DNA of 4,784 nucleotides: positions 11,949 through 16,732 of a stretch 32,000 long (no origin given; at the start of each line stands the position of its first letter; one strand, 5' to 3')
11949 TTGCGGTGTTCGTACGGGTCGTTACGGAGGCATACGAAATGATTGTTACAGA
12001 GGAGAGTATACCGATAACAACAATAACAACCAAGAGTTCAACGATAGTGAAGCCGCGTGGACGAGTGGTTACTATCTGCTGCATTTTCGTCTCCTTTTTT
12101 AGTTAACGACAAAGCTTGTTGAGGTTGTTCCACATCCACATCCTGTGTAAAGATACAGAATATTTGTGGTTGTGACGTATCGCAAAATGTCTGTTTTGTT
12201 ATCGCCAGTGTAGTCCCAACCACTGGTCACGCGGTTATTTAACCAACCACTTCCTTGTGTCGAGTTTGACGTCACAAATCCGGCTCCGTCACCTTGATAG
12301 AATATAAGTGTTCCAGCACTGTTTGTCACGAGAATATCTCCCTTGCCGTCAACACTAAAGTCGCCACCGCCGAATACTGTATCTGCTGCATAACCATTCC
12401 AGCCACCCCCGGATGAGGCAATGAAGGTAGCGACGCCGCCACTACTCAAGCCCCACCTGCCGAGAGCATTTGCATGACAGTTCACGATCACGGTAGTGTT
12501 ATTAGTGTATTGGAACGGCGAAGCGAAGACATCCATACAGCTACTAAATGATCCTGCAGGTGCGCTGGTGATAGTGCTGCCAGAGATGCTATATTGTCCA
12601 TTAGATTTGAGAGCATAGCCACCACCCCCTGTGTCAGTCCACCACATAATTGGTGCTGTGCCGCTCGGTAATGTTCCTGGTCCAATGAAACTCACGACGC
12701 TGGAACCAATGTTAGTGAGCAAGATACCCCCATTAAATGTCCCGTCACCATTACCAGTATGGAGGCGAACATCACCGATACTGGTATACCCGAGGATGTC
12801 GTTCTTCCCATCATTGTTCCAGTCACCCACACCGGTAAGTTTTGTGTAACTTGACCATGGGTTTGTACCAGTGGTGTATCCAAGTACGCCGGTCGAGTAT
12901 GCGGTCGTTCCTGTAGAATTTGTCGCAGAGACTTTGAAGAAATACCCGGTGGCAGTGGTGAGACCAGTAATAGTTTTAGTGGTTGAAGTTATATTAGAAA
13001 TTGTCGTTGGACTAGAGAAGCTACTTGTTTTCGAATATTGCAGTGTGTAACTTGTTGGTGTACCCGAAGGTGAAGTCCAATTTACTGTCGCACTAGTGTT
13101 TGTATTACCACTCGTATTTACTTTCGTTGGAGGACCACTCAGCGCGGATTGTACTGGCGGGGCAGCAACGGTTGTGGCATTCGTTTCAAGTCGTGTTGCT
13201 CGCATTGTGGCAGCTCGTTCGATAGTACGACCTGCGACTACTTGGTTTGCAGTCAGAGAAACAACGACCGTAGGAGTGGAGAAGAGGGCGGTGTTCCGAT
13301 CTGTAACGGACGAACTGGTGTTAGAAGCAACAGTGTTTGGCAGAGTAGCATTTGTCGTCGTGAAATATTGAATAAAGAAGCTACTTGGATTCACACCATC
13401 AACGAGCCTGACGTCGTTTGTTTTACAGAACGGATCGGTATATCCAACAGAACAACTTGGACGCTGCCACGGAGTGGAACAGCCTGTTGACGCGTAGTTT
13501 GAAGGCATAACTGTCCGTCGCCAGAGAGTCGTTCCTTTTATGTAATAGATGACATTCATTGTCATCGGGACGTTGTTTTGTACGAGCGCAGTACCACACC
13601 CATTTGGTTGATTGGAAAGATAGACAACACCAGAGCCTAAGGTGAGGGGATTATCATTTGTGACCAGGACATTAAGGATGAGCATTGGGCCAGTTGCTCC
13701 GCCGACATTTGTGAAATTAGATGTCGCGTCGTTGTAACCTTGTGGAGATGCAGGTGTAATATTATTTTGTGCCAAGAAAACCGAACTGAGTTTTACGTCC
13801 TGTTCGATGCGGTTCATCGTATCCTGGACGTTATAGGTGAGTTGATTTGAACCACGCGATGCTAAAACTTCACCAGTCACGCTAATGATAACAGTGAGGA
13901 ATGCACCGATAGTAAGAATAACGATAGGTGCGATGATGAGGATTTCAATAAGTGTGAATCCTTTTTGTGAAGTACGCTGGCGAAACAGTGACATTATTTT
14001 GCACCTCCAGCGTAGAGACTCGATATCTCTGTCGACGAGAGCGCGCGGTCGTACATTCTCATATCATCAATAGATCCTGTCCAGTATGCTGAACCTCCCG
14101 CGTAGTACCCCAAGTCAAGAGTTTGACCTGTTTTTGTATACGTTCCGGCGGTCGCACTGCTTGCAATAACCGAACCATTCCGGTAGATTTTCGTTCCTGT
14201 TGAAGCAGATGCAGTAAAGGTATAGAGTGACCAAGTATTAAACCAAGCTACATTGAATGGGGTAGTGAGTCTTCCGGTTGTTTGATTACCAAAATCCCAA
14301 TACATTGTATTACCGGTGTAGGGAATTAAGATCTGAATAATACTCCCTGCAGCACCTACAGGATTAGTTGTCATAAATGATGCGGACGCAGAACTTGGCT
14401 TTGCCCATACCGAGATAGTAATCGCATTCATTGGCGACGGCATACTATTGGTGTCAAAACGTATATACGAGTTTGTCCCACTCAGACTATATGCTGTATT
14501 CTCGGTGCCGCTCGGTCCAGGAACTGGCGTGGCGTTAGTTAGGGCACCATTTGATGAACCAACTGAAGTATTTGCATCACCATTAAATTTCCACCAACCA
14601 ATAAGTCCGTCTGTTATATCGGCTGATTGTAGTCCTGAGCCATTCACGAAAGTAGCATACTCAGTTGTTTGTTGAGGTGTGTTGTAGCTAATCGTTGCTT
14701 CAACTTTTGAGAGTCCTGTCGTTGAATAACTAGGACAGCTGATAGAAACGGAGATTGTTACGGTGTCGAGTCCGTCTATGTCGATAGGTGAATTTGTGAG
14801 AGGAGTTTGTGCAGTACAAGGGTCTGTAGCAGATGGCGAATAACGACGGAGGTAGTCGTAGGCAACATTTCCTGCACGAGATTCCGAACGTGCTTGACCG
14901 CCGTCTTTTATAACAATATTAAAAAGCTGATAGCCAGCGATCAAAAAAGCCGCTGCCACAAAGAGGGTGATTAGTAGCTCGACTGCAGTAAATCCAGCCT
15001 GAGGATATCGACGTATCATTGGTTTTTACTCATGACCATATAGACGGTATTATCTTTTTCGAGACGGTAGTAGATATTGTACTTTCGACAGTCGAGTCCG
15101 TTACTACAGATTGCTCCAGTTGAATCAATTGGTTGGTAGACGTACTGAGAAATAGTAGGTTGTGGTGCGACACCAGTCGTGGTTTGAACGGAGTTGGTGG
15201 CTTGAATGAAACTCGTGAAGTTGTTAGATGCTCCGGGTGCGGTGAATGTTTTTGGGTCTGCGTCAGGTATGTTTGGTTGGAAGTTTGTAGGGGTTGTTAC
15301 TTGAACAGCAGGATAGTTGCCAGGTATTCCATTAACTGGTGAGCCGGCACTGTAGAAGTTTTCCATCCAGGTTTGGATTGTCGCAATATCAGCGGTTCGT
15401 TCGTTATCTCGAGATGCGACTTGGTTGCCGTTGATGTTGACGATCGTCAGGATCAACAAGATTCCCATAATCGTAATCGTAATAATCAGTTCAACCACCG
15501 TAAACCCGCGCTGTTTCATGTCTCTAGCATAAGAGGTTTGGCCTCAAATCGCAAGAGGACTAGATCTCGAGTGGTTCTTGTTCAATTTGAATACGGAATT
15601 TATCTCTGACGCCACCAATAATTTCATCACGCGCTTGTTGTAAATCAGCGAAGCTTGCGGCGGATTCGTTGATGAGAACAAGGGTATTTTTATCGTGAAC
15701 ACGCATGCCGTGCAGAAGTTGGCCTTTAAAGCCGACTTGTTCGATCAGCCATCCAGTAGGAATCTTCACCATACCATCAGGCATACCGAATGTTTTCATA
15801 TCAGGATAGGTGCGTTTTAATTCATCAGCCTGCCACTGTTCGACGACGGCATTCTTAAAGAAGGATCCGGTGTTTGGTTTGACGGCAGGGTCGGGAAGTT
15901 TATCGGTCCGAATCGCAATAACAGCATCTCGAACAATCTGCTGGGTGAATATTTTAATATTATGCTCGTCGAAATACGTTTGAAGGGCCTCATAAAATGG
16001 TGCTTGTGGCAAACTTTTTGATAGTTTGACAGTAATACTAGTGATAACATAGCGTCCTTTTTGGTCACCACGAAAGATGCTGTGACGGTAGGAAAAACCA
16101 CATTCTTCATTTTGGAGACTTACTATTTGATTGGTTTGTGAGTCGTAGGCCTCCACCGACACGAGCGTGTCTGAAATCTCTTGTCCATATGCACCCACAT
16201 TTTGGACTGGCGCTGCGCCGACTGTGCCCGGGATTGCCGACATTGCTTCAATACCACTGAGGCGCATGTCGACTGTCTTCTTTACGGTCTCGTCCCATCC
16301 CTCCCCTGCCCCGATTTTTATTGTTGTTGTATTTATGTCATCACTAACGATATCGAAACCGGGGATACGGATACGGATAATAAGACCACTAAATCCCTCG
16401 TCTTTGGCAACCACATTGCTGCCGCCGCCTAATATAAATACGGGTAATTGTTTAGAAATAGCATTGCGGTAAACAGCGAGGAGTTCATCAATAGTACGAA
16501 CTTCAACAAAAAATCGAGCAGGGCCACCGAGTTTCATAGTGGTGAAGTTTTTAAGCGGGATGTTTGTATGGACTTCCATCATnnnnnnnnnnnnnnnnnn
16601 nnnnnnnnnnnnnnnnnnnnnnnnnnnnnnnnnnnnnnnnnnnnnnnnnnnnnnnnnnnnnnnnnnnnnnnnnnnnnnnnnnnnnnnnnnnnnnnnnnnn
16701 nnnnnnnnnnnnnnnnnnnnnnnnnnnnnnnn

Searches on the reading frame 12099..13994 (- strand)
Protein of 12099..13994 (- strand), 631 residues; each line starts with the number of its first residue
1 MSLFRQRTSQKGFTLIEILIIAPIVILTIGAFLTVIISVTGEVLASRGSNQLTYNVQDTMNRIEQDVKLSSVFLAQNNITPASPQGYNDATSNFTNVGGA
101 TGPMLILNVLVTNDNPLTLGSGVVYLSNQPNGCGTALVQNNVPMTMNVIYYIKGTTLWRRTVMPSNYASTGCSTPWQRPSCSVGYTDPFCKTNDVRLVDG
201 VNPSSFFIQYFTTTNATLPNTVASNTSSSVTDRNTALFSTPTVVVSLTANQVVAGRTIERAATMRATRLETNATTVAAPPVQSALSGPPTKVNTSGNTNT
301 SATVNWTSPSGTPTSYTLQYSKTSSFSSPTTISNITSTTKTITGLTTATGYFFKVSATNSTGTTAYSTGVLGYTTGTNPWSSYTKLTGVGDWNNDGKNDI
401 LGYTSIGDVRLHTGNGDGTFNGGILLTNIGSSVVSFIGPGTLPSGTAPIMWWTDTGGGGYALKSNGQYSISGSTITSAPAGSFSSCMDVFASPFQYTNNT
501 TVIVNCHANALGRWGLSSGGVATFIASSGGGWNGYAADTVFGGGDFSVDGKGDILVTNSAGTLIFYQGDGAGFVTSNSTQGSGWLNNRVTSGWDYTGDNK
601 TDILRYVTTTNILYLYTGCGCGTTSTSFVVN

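Call 94: search_protein_families(library=pfam, proteins=[window:12099-13994:-], max_evalue=0.00001)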
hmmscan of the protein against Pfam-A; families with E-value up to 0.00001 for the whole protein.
window:12099-13994:- (631 aa): 1 family
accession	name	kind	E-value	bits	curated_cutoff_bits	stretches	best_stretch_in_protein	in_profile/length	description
PF00041.27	fn3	-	1.2e-10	41.9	25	1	288-368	2-79/84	Fibronectin type III domain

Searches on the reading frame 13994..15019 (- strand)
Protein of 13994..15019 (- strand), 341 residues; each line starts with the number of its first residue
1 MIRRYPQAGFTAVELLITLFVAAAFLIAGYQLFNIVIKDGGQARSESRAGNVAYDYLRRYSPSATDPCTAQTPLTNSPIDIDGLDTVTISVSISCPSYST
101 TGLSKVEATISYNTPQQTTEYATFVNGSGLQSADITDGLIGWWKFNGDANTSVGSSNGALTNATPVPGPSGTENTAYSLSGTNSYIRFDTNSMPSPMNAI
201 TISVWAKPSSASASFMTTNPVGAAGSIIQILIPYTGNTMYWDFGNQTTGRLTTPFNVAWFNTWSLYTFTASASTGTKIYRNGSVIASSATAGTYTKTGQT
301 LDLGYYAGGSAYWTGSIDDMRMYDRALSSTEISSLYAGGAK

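Call 94: search_protein_families(library=pfam, proteins=[window:13994-15019:-], max_evalue=0.00001)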
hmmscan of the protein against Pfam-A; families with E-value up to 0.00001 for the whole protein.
window:13994-15019:- (341 aa): 1 family
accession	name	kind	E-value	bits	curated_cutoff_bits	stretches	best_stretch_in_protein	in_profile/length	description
PF13385.13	Laminin_G_3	-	3e-21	76.6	27.6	1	181-333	2-151/151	Concanavalin A-like lectin/glucanases superfamily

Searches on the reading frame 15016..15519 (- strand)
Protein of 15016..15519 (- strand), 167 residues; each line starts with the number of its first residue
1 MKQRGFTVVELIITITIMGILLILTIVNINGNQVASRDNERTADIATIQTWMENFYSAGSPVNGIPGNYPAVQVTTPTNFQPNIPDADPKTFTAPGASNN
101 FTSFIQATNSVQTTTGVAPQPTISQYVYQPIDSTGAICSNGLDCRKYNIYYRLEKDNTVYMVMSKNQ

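Call 94: search_protein_families(library=pfam, proteins=[window:15016-15519:-], max_evalue=0.00001)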
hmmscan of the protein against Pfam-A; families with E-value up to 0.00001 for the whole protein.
window:15016-15519:- (167 aa): 1 family
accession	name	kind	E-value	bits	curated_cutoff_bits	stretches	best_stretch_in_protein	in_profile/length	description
PF07963.17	N_methyl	-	3.7e-06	26.7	21.2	1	1-24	2-25/27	Prokaryotic N-terminal methylation motif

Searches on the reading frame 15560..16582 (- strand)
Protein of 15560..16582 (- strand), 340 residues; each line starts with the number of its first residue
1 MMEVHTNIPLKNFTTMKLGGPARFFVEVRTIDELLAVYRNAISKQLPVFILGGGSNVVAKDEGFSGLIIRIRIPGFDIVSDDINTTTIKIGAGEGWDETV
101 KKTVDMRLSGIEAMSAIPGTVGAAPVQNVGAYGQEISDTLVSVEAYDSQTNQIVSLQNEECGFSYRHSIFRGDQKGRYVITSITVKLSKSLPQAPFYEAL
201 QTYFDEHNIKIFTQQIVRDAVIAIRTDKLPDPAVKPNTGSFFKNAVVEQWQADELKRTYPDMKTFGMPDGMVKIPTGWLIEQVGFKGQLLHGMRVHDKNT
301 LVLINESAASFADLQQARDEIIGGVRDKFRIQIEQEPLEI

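Call 94: search_protein_families(library=pfam, proteins=[window:15560-16582:-], max_evalue=0.00001)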
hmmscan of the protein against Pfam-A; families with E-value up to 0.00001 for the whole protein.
window:15560-16582:- (340 aa): 2 families
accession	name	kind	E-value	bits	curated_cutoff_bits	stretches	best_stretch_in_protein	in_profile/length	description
PF01565.28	FAD_binding_4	-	1.9e-20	73.4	26.4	1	24-150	3-132/139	FAD binding domain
PF02873.21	MurB_C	-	7.5e-19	68.2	27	1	217-337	2-96/99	UDP-N-acetylenolpyruvoylglucosamine reductase, C-terminal domain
